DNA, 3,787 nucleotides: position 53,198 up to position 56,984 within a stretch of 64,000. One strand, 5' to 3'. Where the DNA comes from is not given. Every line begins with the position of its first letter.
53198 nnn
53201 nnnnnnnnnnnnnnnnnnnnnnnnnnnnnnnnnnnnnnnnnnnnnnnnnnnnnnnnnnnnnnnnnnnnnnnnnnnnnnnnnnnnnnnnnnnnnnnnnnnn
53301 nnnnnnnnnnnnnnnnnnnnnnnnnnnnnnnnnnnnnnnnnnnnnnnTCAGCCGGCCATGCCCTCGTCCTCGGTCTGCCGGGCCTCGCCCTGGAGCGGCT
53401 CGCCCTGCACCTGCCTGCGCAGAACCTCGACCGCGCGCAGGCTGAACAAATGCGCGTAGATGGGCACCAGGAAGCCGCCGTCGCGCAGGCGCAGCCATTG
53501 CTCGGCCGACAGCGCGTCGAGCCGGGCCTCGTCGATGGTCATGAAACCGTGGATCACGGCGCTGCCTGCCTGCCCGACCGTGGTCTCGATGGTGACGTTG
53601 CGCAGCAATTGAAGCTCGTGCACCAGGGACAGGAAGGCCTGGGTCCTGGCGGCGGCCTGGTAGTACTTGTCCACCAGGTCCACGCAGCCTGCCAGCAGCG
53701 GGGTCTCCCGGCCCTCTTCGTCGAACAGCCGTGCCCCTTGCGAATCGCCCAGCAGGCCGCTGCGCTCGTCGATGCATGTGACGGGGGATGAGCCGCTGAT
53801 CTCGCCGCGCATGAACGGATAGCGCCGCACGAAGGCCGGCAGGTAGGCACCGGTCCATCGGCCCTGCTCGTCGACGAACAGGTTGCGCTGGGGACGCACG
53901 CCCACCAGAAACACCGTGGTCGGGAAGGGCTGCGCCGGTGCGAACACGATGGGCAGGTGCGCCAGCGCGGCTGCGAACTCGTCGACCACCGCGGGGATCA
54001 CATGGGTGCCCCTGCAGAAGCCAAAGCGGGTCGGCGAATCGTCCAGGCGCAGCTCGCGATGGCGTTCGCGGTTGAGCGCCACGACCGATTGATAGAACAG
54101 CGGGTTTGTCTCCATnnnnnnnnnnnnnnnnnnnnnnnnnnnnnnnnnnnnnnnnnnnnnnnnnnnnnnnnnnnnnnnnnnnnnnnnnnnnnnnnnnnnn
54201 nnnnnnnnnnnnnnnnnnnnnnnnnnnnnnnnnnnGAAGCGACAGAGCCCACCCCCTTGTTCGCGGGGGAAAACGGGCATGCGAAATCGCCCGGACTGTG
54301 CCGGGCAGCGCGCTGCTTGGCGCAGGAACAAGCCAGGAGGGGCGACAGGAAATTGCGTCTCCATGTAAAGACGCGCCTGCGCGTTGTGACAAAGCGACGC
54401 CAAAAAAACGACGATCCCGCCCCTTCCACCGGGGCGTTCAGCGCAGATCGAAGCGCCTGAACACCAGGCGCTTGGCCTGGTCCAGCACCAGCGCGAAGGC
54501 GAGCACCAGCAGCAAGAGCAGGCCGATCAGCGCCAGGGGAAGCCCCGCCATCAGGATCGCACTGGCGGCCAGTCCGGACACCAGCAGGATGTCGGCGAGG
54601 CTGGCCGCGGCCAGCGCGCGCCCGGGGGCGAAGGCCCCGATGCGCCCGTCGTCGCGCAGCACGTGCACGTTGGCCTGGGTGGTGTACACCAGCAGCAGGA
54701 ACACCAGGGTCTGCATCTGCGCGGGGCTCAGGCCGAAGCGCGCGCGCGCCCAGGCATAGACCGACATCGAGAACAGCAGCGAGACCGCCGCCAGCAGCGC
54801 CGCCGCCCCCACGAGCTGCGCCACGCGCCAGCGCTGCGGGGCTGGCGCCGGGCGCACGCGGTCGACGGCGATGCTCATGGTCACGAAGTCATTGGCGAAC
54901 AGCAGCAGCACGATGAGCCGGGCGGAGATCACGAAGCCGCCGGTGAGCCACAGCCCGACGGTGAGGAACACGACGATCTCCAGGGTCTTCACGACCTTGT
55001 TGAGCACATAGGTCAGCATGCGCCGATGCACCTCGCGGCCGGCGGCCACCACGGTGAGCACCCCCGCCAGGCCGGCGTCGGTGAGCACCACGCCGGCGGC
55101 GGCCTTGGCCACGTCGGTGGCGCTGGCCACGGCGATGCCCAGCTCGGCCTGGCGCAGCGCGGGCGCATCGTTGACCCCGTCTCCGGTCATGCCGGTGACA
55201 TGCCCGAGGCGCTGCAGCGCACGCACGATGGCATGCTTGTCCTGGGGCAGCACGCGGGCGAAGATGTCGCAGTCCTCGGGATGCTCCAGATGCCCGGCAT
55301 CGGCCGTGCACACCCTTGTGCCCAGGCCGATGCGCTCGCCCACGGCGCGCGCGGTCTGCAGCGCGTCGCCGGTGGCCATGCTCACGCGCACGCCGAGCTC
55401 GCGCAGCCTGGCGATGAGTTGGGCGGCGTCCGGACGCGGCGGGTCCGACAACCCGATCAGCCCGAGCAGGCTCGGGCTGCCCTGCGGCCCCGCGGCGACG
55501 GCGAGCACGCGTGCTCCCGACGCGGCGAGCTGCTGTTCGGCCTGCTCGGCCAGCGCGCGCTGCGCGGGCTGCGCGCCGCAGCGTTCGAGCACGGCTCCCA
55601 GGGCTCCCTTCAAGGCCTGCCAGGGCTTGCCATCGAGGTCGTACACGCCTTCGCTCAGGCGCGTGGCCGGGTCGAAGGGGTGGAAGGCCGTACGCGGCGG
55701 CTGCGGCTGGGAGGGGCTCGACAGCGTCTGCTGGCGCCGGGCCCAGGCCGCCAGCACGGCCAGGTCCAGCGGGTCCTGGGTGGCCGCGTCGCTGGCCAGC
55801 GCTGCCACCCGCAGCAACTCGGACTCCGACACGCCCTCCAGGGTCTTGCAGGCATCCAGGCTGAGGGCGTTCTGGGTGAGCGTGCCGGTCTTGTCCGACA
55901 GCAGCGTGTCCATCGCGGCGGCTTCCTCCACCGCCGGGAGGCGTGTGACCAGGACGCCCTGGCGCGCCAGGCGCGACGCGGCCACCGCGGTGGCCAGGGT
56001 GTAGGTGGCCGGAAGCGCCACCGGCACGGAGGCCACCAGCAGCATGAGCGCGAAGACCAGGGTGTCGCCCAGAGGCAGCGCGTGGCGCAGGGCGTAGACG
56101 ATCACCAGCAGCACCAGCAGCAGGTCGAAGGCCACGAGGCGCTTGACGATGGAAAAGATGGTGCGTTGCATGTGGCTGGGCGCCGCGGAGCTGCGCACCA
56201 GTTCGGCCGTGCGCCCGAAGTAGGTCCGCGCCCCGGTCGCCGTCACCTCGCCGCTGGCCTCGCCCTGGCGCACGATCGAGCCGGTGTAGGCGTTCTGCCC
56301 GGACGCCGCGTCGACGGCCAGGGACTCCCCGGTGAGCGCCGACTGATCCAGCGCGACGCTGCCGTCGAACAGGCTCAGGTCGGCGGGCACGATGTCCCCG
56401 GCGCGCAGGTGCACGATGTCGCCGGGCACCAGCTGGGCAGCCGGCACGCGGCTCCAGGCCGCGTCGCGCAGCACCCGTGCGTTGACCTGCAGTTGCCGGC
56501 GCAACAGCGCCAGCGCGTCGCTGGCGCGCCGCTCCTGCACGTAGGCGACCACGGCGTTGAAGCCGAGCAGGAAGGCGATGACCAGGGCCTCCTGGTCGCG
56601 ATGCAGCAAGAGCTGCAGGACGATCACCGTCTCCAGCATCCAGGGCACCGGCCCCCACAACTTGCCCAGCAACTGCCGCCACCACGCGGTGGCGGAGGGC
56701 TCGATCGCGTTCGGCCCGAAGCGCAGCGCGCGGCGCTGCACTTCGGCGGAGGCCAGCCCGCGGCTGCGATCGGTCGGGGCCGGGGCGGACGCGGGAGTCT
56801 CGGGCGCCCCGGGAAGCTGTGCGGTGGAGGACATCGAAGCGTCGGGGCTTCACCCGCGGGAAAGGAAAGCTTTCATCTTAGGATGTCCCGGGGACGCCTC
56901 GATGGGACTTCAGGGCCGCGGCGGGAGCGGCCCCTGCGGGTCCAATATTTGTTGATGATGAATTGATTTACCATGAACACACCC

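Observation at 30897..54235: SapC - giant LktA-like TpsA - TpsB - lipid hydroxylase: candidate undescribed two-partner secretion system with accessory proteins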

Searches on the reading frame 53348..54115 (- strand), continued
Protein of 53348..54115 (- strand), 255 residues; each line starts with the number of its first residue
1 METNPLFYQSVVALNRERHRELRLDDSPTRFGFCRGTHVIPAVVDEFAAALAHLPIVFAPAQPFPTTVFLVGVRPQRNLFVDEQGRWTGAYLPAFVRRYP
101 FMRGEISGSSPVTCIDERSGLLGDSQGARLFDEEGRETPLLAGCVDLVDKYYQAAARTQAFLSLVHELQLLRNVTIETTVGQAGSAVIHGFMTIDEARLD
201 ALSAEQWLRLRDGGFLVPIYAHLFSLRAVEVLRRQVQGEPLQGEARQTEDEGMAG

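Call 91: search_protein_families(library=pfam, proteins=[P0284, P0334, P0317, P0375, P0286, L019:14969-17968:+, L072:1501-4500:+, L077:6855-9854:+, L033:6967-9966:+, L007:6976-9975:+], max_evalue=0.001)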
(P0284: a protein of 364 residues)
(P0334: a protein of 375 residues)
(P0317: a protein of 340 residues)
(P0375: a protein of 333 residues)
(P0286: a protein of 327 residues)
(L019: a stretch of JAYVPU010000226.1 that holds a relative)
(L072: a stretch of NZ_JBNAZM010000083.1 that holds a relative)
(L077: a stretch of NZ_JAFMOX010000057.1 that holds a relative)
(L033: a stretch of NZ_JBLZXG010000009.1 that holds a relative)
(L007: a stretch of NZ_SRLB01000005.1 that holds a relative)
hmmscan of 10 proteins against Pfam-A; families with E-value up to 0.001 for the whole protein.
P0284 (364 aa): 1 family
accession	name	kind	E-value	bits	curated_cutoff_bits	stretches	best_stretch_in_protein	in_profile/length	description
PF07277.16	SapC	-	6.9e-67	225.7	28.9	1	13-233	1-220/220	SapC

P0334 (375 aa): 1 family
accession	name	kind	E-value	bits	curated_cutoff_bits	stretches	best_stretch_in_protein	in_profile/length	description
PF07277.16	SapC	-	4.6e-74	249.1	28.9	1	126-344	2-220/220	SapC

P0317 (340 aa): 1 family
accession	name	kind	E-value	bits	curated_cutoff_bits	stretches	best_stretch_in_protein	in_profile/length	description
PF07277.16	SapC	-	1.2e-68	231.5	28.9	1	113-331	1-218/220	SapC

P0375 (333 aa): 1 family
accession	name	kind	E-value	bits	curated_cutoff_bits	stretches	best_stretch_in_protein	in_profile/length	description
PF07277.16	SapC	-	1.7e-57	195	28.9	1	81-299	1-220/220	SapC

P0286 (327 aa): 1 family
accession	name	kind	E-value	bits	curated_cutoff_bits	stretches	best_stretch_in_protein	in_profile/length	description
PF07277.16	SapC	-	8e-73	245.1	28.9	1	94-313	1-220/220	SapC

L019:14969-17968:+ (1000 aa): 1 family
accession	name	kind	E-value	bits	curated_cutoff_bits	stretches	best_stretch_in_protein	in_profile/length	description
PF05860.19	TPS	-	4.4e-37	128.8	33.5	1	112-355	4-238/252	TPS secretion domain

L072:1501-4500:+ (1000 aa): 6 families
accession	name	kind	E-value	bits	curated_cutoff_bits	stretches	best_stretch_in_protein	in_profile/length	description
PF02463.25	SMC_N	-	6.8e-32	111.1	40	1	47-368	2-136/220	RecF/RecN/SMC N terminal domain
PF13175.12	AAA_15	-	1.1e-09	38.9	32.1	1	45-384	1-265/374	AAA ATPase domain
PF06470.18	SMC_hinge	-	2.3e-09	38.1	22.5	1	568-664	6-116/116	SMC proteins Flexible Hinge Domain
PF13304.12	AAA_21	-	4.6e-06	27.4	27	1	70-131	1-68/304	AAA domain, putative AbiEii toxin, Type IV TA system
PF13476.12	AAA_23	-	1.3e-05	26.4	27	1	49-303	1-201/201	AAA domain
PF13555.12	AAA_29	-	0.00017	21.7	27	1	47-92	1-46/61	P-loop containing region of AAA domain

L077:6855-9854:+ (1000 aa): 2 families
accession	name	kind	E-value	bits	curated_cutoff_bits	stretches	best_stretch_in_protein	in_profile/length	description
PF03797.25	Autotransporter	-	2e-33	116.7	26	1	728-978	2-254/255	Autotransporter beta-domain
PF18883.6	AC_1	-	1.6e-18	67.1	27.1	1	517-616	3-104/114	Autochaperone Domain Type 1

L033:6967-9966:+ (1000 aa): 0 families

L007:6976-9975:+ (1000 aa): 3 families
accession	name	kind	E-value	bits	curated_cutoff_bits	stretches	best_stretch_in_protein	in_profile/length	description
PF18676.6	MBG_2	-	5.7e-214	693.7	25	12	130-202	1-71/72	MBG domain (YGX type)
PF14020.11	DUF4236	-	5.7e-10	40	27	0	116-144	17-45/55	Protein of unknown function (DUF4236)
PF24327.1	DUF7497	-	0.00076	19.8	27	0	128-152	9-33/100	Domain of unknown function (DUF7497)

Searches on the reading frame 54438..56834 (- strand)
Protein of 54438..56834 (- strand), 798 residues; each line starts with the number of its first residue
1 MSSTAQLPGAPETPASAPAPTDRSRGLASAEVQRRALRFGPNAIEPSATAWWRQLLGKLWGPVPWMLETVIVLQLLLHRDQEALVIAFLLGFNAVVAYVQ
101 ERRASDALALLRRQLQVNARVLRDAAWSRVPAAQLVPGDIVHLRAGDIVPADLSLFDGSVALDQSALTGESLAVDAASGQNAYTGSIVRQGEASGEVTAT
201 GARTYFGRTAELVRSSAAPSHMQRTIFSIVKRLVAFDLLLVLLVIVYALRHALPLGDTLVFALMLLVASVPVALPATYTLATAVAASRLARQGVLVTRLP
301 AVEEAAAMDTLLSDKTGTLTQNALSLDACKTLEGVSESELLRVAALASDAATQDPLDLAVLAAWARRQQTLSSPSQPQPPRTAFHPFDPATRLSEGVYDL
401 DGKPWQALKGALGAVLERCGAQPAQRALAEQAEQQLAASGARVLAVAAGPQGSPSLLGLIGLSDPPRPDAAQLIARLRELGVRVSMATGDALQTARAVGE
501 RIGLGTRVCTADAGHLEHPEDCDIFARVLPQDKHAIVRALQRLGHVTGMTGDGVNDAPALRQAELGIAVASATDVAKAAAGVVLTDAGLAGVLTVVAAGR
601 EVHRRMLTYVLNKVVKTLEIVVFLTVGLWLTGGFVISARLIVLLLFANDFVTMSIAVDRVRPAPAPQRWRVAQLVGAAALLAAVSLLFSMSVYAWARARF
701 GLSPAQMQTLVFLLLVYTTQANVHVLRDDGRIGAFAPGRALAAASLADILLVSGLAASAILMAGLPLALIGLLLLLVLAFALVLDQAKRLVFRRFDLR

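Call 68: search_protein_families(library=pfam, proteins=[window:54438-56834:-], max_evalue=0.0001)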
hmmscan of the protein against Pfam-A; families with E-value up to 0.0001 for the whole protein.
window:54438-56834:- (798 aa): 4 families
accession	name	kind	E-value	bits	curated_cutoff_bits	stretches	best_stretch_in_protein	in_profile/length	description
PF00122.25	E1-E2_ATPase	-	9.8e-47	159.2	28.1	1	116-292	4-181/181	E1-E2 ATPase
PF00702.32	Hydrolase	-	4.1e-20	73.4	26.4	1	308-563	1-190/191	haloacid dehalogenase-like hydrolase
PF00690.31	Cation_ATPase_N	-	5.8e-10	39.1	20.4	1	21-73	15-68/69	Cation transporter/ATPase, N-terminus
PF08282.18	Hydrolase_3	-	2.9e-06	27.6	20.9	0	551-594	210-253/255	haloacid dehalogenase-like hydrolase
